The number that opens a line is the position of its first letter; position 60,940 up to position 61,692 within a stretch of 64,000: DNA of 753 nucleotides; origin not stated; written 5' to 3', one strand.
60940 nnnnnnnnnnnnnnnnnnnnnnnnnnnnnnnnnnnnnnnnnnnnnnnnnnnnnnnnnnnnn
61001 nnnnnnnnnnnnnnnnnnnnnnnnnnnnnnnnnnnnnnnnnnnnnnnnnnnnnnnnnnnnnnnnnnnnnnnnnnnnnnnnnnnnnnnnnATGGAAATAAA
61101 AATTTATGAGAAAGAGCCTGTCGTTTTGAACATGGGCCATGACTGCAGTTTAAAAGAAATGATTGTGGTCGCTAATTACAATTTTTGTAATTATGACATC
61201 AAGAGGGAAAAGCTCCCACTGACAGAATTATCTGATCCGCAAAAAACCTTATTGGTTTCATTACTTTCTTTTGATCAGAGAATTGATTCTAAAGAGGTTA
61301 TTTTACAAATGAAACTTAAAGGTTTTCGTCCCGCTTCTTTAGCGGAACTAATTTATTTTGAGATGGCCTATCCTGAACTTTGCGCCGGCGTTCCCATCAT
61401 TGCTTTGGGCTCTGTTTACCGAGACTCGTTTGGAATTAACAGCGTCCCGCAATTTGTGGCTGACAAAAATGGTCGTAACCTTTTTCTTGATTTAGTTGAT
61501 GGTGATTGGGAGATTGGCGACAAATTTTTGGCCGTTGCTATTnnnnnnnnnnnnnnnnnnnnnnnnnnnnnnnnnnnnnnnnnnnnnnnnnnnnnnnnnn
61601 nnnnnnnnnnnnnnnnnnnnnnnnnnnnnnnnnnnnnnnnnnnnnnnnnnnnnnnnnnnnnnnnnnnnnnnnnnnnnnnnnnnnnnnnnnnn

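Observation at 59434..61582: Small foreign-looking islet at the 3' side of tRNA-Gln: HNH remnant plus two orphan genes with their own signals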

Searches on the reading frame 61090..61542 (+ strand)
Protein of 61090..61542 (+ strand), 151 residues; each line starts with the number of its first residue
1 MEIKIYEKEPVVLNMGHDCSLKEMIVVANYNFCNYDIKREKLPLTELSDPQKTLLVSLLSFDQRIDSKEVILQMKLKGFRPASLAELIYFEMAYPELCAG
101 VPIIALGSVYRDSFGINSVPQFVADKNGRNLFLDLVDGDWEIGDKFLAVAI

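Call 5: search_protein_families(library=pfam, proteins=[window:61090-61542:+], max_evalue=1)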
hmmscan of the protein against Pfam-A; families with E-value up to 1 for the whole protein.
window:61090-61542:+ (151 aa): 1 family
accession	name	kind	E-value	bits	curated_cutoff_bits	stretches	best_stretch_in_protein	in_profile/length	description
PF22051.1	GndA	-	0.24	11.7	28.8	0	51-65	25-39/54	Protein GndA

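Call 8: search_protein_families(library=phrogs, proteins=[window:61090-61542:+], max_evalue=1)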
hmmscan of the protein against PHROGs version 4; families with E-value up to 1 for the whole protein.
window:61090-61542:+ (151 aa): 0 families

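Call 9: search_protein_families(library=padloc, proteins=[window:61090-61542:+], max_evalue=1)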
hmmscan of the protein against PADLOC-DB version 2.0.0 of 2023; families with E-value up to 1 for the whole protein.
window:61090-61542:+ (151 aa): 0 families

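Call 10: search_protein_families(library=ncbifam, proteins=[window:61090-61542:+], max_evalue=1)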
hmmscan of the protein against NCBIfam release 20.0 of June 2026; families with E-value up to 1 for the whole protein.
window:61090-61542:+ (151 aa): 0 families

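Call 14: find_homologous_proteins(query=window:61090-61542:+)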
Query window:61090-61542:+ (151 aa): 5 proteins with E <= 0.001 among 89 candidates.
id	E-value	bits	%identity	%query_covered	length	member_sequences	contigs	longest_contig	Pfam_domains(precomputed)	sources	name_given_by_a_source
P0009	3.9e-94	331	100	100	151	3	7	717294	-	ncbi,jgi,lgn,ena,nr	ncbi:MAG: hypothetical protein JST_000305 [Candidatus Parcubacteria bacterium]|jgi:hypothetical prot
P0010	1.6e-77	277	83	100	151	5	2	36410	-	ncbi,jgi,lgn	ncbi:MAG: hypothetical protein ACOX6C_02290 [Patescibacteria group bacterium]|jgi:hypothetical prote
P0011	2.6e-77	276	81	100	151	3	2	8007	-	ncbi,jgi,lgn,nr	ncbi:MAG: hypothetical protein PHF49_03435 [Patescibacteria group bacterium]|nr:hypothetical protein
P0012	4.0e-62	227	67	100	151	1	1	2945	-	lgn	-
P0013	1.3e-40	157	97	50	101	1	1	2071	-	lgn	-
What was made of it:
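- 61090..61545 (+): ORF B, 151 aa, cytoplasmic. It belongs to a DGR variable-protein family with a C-type-lectin-like fold but is not diversified here. Close homologues are 67-83% identical (call 14).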

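Call 17: find_encoding_contigs(protein=P0010, flank=8000, max_places=3)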
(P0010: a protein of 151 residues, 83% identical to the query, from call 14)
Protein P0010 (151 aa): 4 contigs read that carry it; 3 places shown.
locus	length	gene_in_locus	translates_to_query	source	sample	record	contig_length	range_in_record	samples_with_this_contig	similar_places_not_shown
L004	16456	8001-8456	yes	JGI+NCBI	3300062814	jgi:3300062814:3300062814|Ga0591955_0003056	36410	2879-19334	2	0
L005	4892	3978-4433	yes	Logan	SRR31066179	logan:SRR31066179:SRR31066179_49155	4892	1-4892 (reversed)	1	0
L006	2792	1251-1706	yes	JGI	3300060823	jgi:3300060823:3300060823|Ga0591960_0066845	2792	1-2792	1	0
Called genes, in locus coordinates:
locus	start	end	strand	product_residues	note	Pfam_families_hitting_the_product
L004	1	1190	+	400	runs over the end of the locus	PF09376:NurA (weak)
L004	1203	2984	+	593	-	PF04851:ResIII (faint), PF00270:DEAD (faint), PF01935:DUF87, PF01656:CbiA (weak)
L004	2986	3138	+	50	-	-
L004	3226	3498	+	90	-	-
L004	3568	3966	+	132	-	PF00293:NUDIX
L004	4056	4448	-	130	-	PF13392:HNH_3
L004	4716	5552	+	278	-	PF02086:MethyltransfD12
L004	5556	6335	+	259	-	PF01555:N6_N4_Mtase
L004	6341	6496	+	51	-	-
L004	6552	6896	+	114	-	-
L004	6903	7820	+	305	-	PF04556:DpnII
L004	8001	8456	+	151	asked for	-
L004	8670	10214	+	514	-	PF13385:Laminin_G_3, PF02973:Sialidase (faint), PF00354:Pentaxin (faint), PF13385:Laminin_G_3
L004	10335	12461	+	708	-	PF03030:H_PPase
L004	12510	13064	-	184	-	-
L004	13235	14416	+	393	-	PF00871:Acetate_kinase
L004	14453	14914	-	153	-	PF07963:N_methyl (weak)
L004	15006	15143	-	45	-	-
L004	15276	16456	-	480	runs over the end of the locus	PF13638:PIN_4, PF13245:AAA_19 (faint), PF02562:PhoH, PF13604:AAA_30 (faint)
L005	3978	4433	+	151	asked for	-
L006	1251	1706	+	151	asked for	-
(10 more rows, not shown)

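Call 18: find_encoding_contigs(protein=P0011, flank=8000, max_places=3)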
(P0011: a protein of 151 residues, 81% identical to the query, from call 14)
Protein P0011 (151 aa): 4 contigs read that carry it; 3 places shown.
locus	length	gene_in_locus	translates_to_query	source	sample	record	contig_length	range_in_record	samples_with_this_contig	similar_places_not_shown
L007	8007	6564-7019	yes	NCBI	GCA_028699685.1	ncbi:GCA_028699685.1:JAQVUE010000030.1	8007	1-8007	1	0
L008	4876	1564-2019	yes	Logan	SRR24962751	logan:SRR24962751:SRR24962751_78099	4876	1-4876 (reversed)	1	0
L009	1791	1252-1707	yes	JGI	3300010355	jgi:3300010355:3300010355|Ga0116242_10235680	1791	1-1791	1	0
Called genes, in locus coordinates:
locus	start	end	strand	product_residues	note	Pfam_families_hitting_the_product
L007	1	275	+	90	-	PF00152:tRNA-synt_2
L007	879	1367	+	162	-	PF14355:Abi_C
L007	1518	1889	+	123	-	PF01243:PNPOx_N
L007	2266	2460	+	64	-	-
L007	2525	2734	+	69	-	-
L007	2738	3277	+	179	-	-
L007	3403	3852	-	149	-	-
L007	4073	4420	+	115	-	PF03819:MazG (weak), PF12643:MazG-like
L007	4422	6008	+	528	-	PF24883:NPHP3_N (faint), PF00270:DEAD (faint), PF04851:ResIII (weak), PF09848:SLFN-g3_helicase, PF13401:AAA_22 (weak)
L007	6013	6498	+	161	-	PF00383:dCMP_cyt_deam_1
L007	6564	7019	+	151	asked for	-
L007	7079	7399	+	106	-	PF01035:DNA_binding_1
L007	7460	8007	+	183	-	PF21722:Gly_rich_2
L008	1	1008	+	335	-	?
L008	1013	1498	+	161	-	PF00383:dCMP_cyt_deam_1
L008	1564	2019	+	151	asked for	-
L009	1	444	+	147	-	?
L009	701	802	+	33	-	-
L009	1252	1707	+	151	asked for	-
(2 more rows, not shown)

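Call 19: find_encoding_contigs(protein=P0012, flank=8000, max_places=3)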
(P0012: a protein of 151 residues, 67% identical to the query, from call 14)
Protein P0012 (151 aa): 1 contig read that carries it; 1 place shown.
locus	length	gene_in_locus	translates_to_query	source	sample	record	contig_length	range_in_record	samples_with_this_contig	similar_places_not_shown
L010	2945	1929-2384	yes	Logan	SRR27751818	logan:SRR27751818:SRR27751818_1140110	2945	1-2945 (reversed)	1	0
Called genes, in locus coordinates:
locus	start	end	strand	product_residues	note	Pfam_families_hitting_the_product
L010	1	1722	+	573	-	?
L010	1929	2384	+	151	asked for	-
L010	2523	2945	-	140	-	?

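Call 21: find_encoding_contigs(protein=P0009, flank=8000, max_places=8)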
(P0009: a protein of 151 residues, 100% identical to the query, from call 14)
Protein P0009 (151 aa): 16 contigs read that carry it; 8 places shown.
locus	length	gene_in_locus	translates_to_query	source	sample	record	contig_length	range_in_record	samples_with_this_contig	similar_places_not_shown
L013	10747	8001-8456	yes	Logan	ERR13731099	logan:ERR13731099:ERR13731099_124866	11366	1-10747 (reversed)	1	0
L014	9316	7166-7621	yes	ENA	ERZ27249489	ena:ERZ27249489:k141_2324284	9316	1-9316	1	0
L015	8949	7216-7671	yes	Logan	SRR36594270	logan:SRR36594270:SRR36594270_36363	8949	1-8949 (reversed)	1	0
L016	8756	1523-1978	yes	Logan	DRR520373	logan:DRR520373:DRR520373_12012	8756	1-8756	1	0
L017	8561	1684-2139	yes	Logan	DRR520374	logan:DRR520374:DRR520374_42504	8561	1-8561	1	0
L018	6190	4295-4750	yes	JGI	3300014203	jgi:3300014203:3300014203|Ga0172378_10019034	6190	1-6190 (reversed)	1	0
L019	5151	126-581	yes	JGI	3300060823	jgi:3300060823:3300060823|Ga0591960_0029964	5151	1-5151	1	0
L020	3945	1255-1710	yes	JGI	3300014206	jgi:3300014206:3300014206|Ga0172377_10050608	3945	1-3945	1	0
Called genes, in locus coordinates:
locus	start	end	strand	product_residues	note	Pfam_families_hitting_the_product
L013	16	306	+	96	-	-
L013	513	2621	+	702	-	PF01555:N6_N4_Mtase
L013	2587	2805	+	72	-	-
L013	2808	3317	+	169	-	-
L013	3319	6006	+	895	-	PF04851:ResIII, PF19778:RE_endonuc (weak)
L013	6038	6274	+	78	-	-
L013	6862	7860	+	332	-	-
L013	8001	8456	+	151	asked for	-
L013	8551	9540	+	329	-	PF00106:adh_short, PF01073:3Beta_HSD, PF01370:Epimerase, PF02719:Polysacc_synt_2, PF04321:RmlD_sub_bind, PF08659:KR (weak), PF13460:NAD_binding_10 (weak), PF16363:GDP_Man_Dehyd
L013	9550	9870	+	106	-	PF01035:DNA_binding_1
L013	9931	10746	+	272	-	?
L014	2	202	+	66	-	?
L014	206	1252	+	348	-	PF13439:Glyco_transf_4 (weak), PF20706:GT4-conflict, PF00534:Glycos_transf_1, PF13692:Glyco_trans_1_4, PF13524:Glyco_trans_1_2 (weak)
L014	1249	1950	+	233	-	PF00535:Glycos_transf_2, PF10111:Glyco_tranf_2_2, PF13641:Glyco_tranf_2_3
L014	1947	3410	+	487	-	-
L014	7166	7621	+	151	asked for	-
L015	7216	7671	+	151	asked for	-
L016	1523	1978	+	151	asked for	-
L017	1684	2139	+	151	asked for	-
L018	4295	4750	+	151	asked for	-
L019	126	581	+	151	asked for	-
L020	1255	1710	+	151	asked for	-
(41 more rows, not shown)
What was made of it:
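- ORF A is present in all 8 contigs of this species that reach that far (call 21).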

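Call 29: search_protein_representatives(alignment_id=A1)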
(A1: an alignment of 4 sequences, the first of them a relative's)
Query: 4 sequences, 151 profile positions. Proteins with E-value up to 0.001 (for the whole library): 2281; up to 1e-10: 489; up to 1e-30: 5. The best 150 are listed.
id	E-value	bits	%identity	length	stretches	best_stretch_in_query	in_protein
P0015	1.0e-67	243.4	-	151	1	1-151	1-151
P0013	8.3e-40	152.8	-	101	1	74-147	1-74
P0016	1.2e-38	149.0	-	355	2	5-151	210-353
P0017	1.1e-37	145.9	-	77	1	1-77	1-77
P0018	2.0e-34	135.3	-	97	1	1-97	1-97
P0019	4.4e-28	114.7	-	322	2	10-149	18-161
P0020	2.1e-26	109.3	-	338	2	18-149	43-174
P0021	9.8e-25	103.8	-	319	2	19-149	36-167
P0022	9.1e-24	100.7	-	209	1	8-150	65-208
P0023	2.5e-23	99.3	-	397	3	15-147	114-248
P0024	7.2e-23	97.8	-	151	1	12-149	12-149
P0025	2.2e-22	96.2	-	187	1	9-149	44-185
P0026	3.8e-22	95.4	-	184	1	11-149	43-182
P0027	7.0e-22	94.6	-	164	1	9-149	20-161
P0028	8.1e-22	94.4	-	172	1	15-149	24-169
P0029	4.0e-21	92.1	-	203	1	10-149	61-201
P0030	4.3e-21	92.0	-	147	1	7-149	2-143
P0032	1.7e-20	90.0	-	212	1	15-149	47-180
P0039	8.3e-20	87.8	-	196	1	17-149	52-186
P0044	4.8e-19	85.4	-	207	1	13-148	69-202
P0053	1.8e-18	83.5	-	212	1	12-150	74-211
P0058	5.0e-18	82.1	-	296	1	13-150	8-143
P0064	7.4e-18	81.5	-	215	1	15-149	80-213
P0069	2.1e-17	80.0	-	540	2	15-140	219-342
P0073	2.7e-17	79.7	-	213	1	8-149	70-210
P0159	7.5e-15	71.7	-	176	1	13-149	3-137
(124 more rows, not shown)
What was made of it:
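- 61090..61545 (+): The family has 2,281 representative clusters (call 29).
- On DGR variable protein (ORF B): The ORF B profile hits P0022 at E 9e-24 (call 29).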

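Call 31: search_protein_families(library=pfam, alignment_id=A3, max_evalue=0.01)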
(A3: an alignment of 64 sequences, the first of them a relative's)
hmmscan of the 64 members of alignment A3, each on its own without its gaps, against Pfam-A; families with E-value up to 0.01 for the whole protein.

A. member 1, P0009 (151 aa): 0 families

B. families by the number of members that match (of 64 scanned): 1 family
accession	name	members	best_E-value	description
PF19011.5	DUF5740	1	0.0039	Family of unknown function (DUF5740)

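Call 34: search_solved_structures(query=A3, max_evalue=1)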
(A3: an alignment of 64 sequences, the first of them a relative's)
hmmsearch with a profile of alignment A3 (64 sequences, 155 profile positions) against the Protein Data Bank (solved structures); distinct sequences matched with E-value up to 1: 4.
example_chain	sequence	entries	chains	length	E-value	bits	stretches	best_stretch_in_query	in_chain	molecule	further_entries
7wr1_C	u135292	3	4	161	0.038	17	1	21-81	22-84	OspC3 | Arginine ADP-riboxanase OspC3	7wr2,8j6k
7wr3_A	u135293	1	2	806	0.28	14.2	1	21-81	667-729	MBP-fused OspC3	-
7wr4_A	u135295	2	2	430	0.38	13.8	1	21-81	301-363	OspC3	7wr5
2dgu_A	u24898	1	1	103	0.58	13.2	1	35-85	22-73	Heterogeneous nuclear ribonucleoprotein Q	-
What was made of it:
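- Tried and rejected: It gave only a weak OspC3 hit at E 0.038 (call 34), which I treat as chance.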

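Call 43: predict_structure(alignment_id=A3)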
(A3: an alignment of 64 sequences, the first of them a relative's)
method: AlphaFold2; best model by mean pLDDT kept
length: 151 residues; sequences in the alignment: 64
mean_pLDDT: 91.9   pTM: 0.87
mean pLDDT of the five models: 91.9, 91.3, 88.8, 87.4, 86.9
residues with pLDDT >= 90: 125; 70-90: 18; 50-70: 8; < 50: 0
segments of 3 or more residues with pLDDT < 50: none
pLDDT, mean of each block of 10 residues (from residue 1): 91 87 93 91 64 91 97 97 95 93 96 95 95 96 97 91
secondary structure, 60 per line:
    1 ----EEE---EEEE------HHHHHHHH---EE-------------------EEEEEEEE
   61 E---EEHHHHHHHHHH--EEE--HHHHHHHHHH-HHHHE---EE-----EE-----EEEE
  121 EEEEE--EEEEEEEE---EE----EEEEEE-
elements in order: E5-7 E11-14 H21-28 E53-61 H67-76 E79-81 H84-93 H95-98 E117-125 E128-135 E145-150
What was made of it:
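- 61090..61545 (+): AF2 pLDDT 91.9 (call 43).
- On DGR variable protein (ORF B): The model is confident (pLDDT 91.9; call 43).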

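Call 48: fold_search(model_id=the predicted structure, library=pdb)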
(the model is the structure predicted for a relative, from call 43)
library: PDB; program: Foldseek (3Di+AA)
matches with E <= 10: 505; with E <= 0.001: 0
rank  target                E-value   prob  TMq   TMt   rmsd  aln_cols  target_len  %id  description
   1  7qaj_B                1.4e-01  0.72  0.34  0.40   7.8       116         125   12  ZK002 with Anti-angiogenic and Anti-inflamamtory Properties (released 2023-06-14)
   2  7qaj_H                1.6e-01  0.84  0.37  0.44   6.7       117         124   11  ZK002 with Anti-angiogenic and Anti-inflamamtory Properties (released 2023-06-14)
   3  1ypq_B                1.9e-01  0.63  0.35  0.38   6.8       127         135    6  Human Oxidized Low Density Lipoprotein Receptor LOX-1 Dioxane Complex (released 2005-02-08)
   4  1sb2_B                2.0e-01  0.77  0.41  0.48   7.3       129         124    9  High resolution Structure determination of rhodocetin (released 2005-02-01)
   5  3gpr_B                2.1e-01  0.63  0.38  0.44   9.3       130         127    8  Crystal structure of rhodocetin (released 2009-12-15)
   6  6e7d_V                2.4e-01  0.35  0.33  0.39  10.0       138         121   12  Structure of the inhibitory NKR-P1B receptor bound to the host-encoded ligand, Clr-b (released 2018-10-24)
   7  1dnl                  2.5e-01  0.08  0.15  0.12  19.6       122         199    6  X-RAY STRUCTURE OF ESCHERICHIA COLI PYRIDOXINE 5'-PHOSPHATE OXIDASE COMPLEXED WITH FMN AT 1.8 ANGSTROM RESOLUTION (released 2000-01-05)
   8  1v7p_B                3.0e-01  0.77  0.39  0.45   6.3       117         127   10  Structure of EMS16-alpha2-I domain complex (released 2004-09-07)
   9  3t3a_B                3.0e-01  0.54  0.34  0.41   9.5       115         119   11  Crystal structure of H107R mutant of extracellular domain of mouse receptor NKR-P1A (released 2011-08-10)
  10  6tla_B                3.2e-01  0.69  0.37  0.41   5.6       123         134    7  CRYSTAL STRUCTURE OF LECTIN-LIKE OX-LDL RECEPTOR 1 (C 1 2 1) (released 2020-07-22)
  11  8v55_B                3.3e-01  0.06  0.15  0.08  15.9       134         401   10  Human mitochondrial DNA polymerase gamma bound to a replication fork in an open conformation (released 2024-07-10)
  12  6e7d_U                3.5e-01  0.41  0.33  0.40   7.1       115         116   11  Structure of the inhibitory NKR-P1B receptor bound to the host-encoded ligand, Clr-b (released 2018-10-24)
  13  6e7d_Q                3.5e-01  0.41  0.35  0.43   9.2       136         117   11  Structure of the inhibitory NKR-P1B receptor bound to the host-encoded ligand, Clr-b (released 2018-10-24)
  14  9g74_C                3.5e-01  0.07  0.16  0.08  14.4       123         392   10  Mouse mitochondrial DNA polymerase gamma ternary complex in replication conformer (released 2025-06-04)
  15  2ls8_MODEL_1_A        3.7e-01  0.80  0.41  0.44   4.4       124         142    8  Solution structure of human C-type lectin domain family 4 member D (released 2012-05-09)
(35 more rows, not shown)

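Call 53: fold_search(model_id=the predicted structure, library=viral)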
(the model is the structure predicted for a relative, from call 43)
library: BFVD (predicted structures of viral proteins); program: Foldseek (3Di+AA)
matches with E <= 10: 508; with E <= 0.001: 0
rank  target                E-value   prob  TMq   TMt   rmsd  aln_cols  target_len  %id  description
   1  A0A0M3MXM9            5.2e-02  0.93  0.35  0.35   5.1        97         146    8  Membrane protein UL45 [Testudinid alphaherpesvirus 3]
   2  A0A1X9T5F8            1.6e-01  0.38  0.36  0.14  18.0       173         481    7  C-type lectin protein [Ranid herpesvirus 3]
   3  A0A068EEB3            1.7e-01  0.84  0.39  0.30   4.6       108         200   11  C-type lectin family protein [Pigeonpox virus]
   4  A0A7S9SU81            1.7e-01  0.15  0.20  0.06  14.2       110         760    9  Uncharacterized protein [Virus NIOZ-UU157]
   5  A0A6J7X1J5            1.8e-01  0.13  0.19  0.06  11.5       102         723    9  HATPase_c domain containing protein [uncultured Caudovirales phage]
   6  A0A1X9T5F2            2.8e-01  0.75  0.39  0.09   4.4       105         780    6  C-type lectin protein [Ranid herpesvirus 3]
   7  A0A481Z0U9            2.8e-01  0.12  0.17  0.13  14.4       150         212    9  Synaptobrevin [Mimivirus LCMiAC01]
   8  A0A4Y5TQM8            3.1e-01  0.13  0.20  0.06  11.2       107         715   10  Protector from prophage induced early lysis [Klebsiella phage Marfa]
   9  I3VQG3                3.3e-01  0.35  0.39  0.25  25.1       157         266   11  B161 [miniopterid betaherpesvirus 1]
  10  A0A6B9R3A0            3.3e-01  0.30  0.32  0.28   9.5       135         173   10  (no name in the UniProt tables at hand)
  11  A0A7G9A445            3.3e-01  0.10  0.19  0.06  11.1       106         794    9  RIIA-like protein [Bacteriophage sp.]
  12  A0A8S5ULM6            3.3e-01  0.10  0.20  0.05  14.4       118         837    9  HSP90 family protein [Myoviridae sp. ctCo31]
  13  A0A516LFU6            3.3e-01  0.09  0.19  0.05  15.5       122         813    5  (no name in the UniProt tables at hand)
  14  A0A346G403            3.5e-01  0.57  0.43  0.24  11.8       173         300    8  (no name in the UniProt tables at hand)
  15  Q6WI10                3.9e-01  0.13  0.21  0.06  11.5       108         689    9  RIIA [Vibrio phage KVP40 (isolate Vibrio parahaemolyticus/Japan/Matsuzaki/1991)]
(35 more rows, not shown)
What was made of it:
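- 61090..61545 (+): Top Foldseek hits are C-type lectin domains, though weak (calls 48, 53).
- The C-type-lectin fold match for ORF B is weak (TM 0.35-0.43, E 0.05-0.7; calls 48, 53).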

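Call 58: search_dna_similar(query=P0029, collection=plasmids, mode=protein, max_evalue=0.001, max_rows=20)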
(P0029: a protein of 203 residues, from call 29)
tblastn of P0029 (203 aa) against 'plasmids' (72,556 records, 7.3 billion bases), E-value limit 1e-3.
No match.

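Call 59: search_dna_similar(query=P0029, collection=phages, mode=protein, max_evalue=0.001, max_rows=20)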
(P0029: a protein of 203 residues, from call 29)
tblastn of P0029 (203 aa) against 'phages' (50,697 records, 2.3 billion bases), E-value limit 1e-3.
No match.
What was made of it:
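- Tried and rejected: A consensus-like ORF B family member gave no tblastn hits in phages or plasmids (calls 58, 59).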
